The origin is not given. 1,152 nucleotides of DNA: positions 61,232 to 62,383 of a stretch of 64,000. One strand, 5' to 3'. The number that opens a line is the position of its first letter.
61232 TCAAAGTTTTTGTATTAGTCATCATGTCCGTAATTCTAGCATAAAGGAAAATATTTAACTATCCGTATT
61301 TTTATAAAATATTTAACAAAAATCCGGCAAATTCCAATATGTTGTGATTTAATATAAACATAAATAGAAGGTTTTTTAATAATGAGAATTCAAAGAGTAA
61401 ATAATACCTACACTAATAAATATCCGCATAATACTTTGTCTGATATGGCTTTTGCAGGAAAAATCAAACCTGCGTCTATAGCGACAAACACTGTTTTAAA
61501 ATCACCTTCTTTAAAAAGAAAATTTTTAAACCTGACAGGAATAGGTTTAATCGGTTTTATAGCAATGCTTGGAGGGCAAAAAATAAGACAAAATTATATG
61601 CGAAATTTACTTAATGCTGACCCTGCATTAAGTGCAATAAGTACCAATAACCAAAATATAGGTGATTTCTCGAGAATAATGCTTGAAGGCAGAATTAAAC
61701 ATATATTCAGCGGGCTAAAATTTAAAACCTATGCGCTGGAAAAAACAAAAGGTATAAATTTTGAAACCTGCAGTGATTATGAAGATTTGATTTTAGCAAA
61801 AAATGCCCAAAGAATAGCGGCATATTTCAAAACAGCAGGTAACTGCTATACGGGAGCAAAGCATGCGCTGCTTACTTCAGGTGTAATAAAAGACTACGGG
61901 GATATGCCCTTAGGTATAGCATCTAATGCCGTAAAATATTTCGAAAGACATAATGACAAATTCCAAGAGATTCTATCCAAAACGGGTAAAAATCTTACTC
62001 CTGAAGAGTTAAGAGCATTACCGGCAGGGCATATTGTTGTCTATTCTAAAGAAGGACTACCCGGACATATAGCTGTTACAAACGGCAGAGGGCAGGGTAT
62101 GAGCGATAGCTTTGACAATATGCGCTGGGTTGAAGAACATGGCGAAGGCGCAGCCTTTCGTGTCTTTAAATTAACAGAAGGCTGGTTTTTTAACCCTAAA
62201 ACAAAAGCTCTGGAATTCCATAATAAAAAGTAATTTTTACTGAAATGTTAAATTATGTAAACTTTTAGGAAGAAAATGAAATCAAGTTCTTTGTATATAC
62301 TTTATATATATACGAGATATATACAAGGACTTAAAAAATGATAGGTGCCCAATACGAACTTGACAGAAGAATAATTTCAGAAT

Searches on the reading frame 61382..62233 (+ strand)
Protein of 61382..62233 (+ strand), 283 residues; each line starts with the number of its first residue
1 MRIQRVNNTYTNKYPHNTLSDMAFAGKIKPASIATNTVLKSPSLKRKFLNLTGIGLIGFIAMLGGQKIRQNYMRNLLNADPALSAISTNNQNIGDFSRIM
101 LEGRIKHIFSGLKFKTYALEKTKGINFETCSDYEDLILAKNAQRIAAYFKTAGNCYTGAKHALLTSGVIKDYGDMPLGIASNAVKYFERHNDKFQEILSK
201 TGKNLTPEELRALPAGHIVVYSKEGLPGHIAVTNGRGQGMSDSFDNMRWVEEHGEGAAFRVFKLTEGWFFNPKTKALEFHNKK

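Call 5: search_protein_families(library=pfam, proteins=[window:61382-62233:+], max_evalue=0.01)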
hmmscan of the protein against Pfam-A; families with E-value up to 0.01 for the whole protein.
window:61382-62233:+ (283 aa): 0 families

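Call 6: search_protein_families(library=ncbifam, proteins=[window:61382-62233:+], max_evalue=0.01)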
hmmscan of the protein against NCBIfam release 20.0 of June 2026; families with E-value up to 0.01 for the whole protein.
window:61382-62233:+ (283 aa): 0 families

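Call 14: find_homologous_proteins(query=window:61382-62233:+, max_evalue=0.001)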
Query window:61382-62233:+ (283 aa): 5 proteins with E <= 0.001 among 947 candidates.
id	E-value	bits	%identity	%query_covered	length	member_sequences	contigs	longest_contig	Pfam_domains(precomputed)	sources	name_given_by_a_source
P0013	4.8e-188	641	100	100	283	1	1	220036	-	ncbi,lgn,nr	ncbi:MAG: hypothetical protein PHX18_03495 [Candidatus Gastranaerophilales bacterium]|nr:hypothetica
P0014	2.4e-82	294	57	82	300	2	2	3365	-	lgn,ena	-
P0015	1.0e-70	256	57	71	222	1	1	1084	-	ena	-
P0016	1.2e-70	256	52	87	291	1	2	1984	-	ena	-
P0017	6.0e-66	241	47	89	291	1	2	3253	-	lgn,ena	-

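Call 19: find_encoding_contigs(protein=window:61382-62233:+, flank=10000, max_places=3)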
Protein window:61382-62233:+ (283 aa): 1 contig read that carries it; 1 place shown.
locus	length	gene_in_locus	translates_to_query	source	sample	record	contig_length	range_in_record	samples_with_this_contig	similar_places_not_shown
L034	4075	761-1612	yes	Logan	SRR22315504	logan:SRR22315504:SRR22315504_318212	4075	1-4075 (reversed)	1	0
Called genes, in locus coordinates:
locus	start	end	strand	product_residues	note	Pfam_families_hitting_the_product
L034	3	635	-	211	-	?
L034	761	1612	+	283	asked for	-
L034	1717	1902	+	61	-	-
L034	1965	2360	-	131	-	PF00380:Ribosomal_S9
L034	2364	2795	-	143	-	PF00572:Ribosomal_L13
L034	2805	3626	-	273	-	PF01416:PseudoU_synth_1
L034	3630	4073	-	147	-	?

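Call 43: search_solved_structures(query=window:61382-62233:+, max_evalue=1)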
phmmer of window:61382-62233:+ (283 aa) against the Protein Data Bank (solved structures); distinct sequences matched with E-value up to 1: 1.
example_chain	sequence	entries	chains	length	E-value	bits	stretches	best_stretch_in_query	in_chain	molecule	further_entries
6ck0_A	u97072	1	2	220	0.21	14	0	106-202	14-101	Biotin acetyl coenzyme A carboxylase synthetase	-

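Call 45: search_protein_families(library=padloc, proteins=[window:61382-62233:+], max_evalue=0.01)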
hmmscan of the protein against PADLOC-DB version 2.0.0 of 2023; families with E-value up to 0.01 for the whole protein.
window:61382-62233:+ (283 aa): 0 families

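Call 46: search_protein_families(library=phrogs, proteins=[window:61382-62233:+], max_evalue=0.01)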
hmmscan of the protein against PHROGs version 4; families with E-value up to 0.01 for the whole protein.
window:61382-62233:+ (283 aa): 1 family
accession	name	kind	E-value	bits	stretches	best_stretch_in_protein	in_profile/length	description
phrog_21972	-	unknown function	0.0089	17.4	0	117-195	105-181/214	-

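Call 79: predict_structure(alignment_id=A4)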
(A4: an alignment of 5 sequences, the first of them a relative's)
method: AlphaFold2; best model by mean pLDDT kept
length: 283 residues; sequences in the alignment: 5
mean_pLDDT: 55.2   pTM: 0.54
mean pLDDT of the five models: 55.2, 47.8, 45.9, 43.8, 43.1
residues with pLDDT >= 90: 8; 70-90: 100; 50-70: 45; < 50: 130
segments of 3 or more residues with pLDDT < 50: 1-122, 151-155, 242-244
pLDDT, mean of each block of 10 residues (from residue 1): 27 31 27 27 32 32 35 39 31 31 35 34 62 77 64 55 76 68 87 88 67 84 77 69 56 76 86 74 57
secondary structure, 60 per line:
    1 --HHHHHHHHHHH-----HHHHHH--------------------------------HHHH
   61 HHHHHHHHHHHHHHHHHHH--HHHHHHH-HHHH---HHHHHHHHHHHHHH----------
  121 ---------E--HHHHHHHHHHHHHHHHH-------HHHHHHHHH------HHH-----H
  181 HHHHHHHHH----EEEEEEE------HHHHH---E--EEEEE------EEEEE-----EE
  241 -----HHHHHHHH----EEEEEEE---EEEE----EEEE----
elements in order: H3-13 H19-24 H57-79 H82-88 H90-93 H97-110 H133-149 H157-165 H180-189 E194-200 H207-211 E218-222 E229-233 H246-253 E258-264 E268-271 E276-279

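Call 82: fold_search(model_id=the predicted structure, library=pdb)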
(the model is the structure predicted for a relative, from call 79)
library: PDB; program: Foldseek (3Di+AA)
matches with E <= 10: 106; with E <= 0.001: 0
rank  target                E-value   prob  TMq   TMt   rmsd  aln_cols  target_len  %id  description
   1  8brf_BBB              3.8e-01  0.23  0.23  0.37   8.0       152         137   10  YopQ apo from Yersinia enterocolitica (released 2023-12-13)
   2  8vsd_E                1.0e+00  0.02  0.12  0.11  22.7       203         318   12  avb8/L-TGF-b1/GARP (released 2024-09-11)
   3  7lzp_G                1.6e+00  0.03  0.12  0.24  15.2       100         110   14  LC/A-JPU-B9-JPU-A11-JPU-G11 (released 2021-12-22)
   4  7kbl_B                1.7e+00  0.06  0.17  0.12  16.1       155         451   15  Biotin Carboxylase domain of Thermophilic 2-Oxoglutarate Carboxylase bound to Bicarbonate (released 2021-01-27)
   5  3mjf                  2.2e+00  0.05  0.18  0.13  16.4       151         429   14  Phosphoribosylamine-glycine ligase from Yersinia pestis (released 2010-05-26)
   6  6p7j                  2.2e+00  0.01  0.10  0.14  12.9        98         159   11  Crystal structure of Latency Associated Peptide unbound to TGF-beta1 (released 2020-03-11)
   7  7ksn_A                2.4e+00  0.02  0.12  0.20   9.2       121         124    5  Crystal Structure of Sugarwin (released 2021-09-22)
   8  8rew_C                2.6e+00  0.01  0.11  0.14  18.5       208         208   10  CryoEM structure of human GARP-lTGFbeta1 in complex with a Fab fragment derived from an activating antibody. (released 2025-03-26)
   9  3ffy                  2.8e+00  0.08  0.16  0.32   7.9        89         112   10  Putative tetrapyrrole (corrin/porphyrin) methyltransferase from Bacteroides fragilis. (released 2008-12-16)
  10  3fq6_A                2.8e+00  0.06  0.16  0.32  10.2        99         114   13  The crystal structure of a methyltransferase domain from Bacteroides thetaiotaomicron VPI (released 2009-01-27)
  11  2d16_B                2.8e+00  0.03  0.12  0.18  12.5       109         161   11  Crystal Structure of PH1918 protein from Pyrococcus horikoshii OT3 (released 2006-10-31)
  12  6esp_MODEL_1_A        2.8e+00  0.03  0.11  0.24  11.9       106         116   15  Proteome-wide analysis of phospho-regulated PDZ domain interactions (released 2018-09-05)
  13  3k1r_A                2.8e+00  0.01  0.13  0.16  17.8       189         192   10  Structure of harmonin NPDZ1 in complex with the SAM-PBM of Sans (released 2010-01-26)
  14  7vvv_C                2.8e+00  0.01  0.08  0.09  11.9       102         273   11  Crystal structure of MmtN (released 2022-04-20)
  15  1t94_B                3.1e+00  0.03  0.15  0.12  17.9       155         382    8  Crystal structure of the catalytic core of human DNA polymerase kappa (released 2004-08-31)
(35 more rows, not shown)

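Call 88: find_encoding_contigs(protein=P0017, flank=10000, max_places=3)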
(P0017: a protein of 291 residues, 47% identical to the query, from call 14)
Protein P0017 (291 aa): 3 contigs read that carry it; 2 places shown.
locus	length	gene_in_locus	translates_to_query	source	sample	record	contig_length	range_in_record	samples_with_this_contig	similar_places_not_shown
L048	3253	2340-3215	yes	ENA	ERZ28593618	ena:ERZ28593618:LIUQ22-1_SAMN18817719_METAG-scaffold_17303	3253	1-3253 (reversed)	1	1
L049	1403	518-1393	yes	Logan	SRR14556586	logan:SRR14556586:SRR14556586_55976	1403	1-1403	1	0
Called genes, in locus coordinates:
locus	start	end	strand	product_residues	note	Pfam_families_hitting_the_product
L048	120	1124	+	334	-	PF00044:Gp_dh_N, PF02800:Gp_dh_C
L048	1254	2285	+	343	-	PF00294:PfkB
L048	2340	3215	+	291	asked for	-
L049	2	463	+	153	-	?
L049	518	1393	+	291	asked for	-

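Call 89: find_encoding_contigs(protein=P0014, flank=10000, max_places=3)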
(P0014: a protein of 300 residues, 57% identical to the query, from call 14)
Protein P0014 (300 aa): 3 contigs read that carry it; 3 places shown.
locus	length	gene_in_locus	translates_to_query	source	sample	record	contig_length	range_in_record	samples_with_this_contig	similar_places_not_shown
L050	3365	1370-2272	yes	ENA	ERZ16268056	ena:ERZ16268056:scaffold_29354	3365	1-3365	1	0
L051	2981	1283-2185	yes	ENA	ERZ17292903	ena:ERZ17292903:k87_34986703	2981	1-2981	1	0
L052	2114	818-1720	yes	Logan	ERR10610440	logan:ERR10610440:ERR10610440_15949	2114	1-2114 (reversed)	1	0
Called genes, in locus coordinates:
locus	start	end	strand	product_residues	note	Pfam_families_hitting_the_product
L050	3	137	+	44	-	?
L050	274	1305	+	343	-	PF00294:PfkB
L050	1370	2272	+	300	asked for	-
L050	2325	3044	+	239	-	PF03702:AnmK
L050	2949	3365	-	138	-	?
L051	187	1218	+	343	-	PF00294:PfkB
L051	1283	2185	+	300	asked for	-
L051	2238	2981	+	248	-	?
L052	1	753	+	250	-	?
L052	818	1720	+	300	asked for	-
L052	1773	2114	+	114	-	?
